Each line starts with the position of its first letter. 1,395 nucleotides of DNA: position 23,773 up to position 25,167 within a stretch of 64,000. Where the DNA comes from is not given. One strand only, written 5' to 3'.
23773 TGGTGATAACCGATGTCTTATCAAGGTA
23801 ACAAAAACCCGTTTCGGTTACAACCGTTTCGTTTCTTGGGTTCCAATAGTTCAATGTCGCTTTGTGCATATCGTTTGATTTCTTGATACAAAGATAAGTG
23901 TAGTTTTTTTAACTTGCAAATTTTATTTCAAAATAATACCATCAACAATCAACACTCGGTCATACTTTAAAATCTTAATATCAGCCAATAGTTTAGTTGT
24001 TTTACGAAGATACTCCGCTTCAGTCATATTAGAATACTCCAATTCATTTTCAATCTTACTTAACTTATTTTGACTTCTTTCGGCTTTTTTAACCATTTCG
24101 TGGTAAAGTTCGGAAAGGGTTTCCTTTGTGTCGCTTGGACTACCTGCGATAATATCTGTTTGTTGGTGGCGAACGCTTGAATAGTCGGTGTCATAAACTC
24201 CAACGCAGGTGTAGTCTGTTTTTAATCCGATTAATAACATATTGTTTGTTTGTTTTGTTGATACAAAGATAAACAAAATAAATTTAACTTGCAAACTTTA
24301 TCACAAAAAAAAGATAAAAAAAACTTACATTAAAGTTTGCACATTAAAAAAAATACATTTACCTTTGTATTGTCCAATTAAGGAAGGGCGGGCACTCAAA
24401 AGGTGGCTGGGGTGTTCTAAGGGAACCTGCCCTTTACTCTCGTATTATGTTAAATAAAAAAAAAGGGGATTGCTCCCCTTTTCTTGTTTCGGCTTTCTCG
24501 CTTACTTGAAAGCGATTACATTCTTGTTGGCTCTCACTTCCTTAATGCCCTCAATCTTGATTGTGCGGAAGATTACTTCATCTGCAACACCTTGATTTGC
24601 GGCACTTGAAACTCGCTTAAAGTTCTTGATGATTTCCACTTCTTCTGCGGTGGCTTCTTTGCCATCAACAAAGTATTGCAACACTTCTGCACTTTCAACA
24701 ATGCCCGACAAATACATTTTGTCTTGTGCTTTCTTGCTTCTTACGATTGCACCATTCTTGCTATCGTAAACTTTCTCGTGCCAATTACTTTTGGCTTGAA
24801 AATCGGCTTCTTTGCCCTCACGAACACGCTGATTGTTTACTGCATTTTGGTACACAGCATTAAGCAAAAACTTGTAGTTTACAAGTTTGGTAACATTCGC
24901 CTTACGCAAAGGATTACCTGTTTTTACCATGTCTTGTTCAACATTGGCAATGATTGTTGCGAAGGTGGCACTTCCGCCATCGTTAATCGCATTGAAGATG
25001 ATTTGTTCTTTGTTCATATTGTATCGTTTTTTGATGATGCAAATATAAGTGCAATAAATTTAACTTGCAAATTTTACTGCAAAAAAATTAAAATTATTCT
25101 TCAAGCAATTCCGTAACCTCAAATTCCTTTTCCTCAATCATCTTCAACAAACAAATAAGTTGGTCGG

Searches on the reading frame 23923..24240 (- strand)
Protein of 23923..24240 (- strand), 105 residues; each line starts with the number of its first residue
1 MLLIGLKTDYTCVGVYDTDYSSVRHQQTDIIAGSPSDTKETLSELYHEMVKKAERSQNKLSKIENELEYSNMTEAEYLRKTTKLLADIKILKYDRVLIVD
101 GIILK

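Call 30: search_protein_families(library=pfam, proteins=[window:23923-24240:-], max_evalue=0.1)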
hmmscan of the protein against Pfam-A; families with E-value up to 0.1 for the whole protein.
window:23923-24240:- (105 aa): 3 families
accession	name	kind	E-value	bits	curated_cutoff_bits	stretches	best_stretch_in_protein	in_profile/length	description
PF12495.13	Vip3A_N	-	0.0088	16.4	25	1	42-95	71-124/177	Vegetative insecticide protein 3A N terminal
PF05073.17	Baculo_p24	-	0.034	14.5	21.3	1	18-88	85-153/160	Baculovirus P24 capsid protein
PF06464.16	DMAP_binding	-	0.059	14.7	27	1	57-86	10-39/111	DMAP1-binding Domain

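Call 31: search_protein_families(library=phrogs, proteins=[window:23923-24240:-], max_evalue=0.01)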
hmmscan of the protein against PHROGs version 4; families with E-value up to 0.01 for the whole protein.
window:23923-24240:- (105 aa): 0 families

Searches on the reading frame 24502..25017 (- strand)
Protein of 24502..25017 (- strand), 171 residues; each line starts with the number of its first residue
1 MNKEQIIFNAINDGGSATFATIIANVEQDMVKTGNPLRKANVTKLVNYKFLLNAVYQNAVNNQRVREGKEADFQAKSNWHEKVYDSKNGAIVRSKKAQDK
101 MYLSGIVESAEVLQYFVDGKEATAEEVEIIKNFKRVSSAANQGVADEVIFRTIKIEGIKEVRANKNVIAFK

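Call 18: find_related_loci(query=window:24502-25017:-, collection=viral_contigs, flank=6000)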
Query window:24502-25017:- (171 aa) in viral_contigs; peptide patterns used: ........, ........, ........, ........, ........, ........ (x = any residue, [..] = any of these).
25 stretches matched a pattern; 5 encode a relative of the query (tblastn E <= 1e-3); 5 distinct loci.
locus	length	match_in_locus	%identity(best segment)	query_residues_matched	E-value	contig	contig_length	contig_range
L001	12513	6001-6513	91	1-171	4e-102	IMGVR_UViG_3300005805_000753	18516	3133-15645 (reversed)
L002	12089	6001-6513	91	1-171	1e-101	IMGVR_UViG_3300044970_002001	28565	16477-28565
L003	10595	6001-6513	91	1-171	1e-101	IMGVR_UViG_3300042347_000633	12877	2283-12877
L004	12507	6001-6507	64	3-170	1e-68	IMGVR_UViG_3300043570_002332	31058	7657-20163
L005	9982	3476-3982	64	3-170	1e-68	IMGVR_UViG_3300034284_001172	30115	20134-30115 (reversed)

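Call 30: search_protein_families(library=pfam, proteins=[window:24502-25017:-], max_evalue=0.1)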
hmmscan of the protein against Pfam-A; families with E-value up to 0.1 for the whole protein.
window:24502-25017:- (171 aa): 0 families

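Call 31: search_protein_families(library=phrogs, proteins=[window:24502-25017:-], max_evalue=0.01)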
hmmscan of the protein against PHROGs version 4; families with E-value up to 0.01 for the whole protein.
window:24502-25017:- (171 aa): 0 families

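Call 99: search_protein_families(library=padloc, proteins=[window:24502-25017:-], max_evalue=0.1)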
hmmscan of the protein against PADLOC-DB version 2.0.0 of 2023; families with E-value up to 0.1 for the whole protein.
window:24502-25017:- (171 aa): 0 families
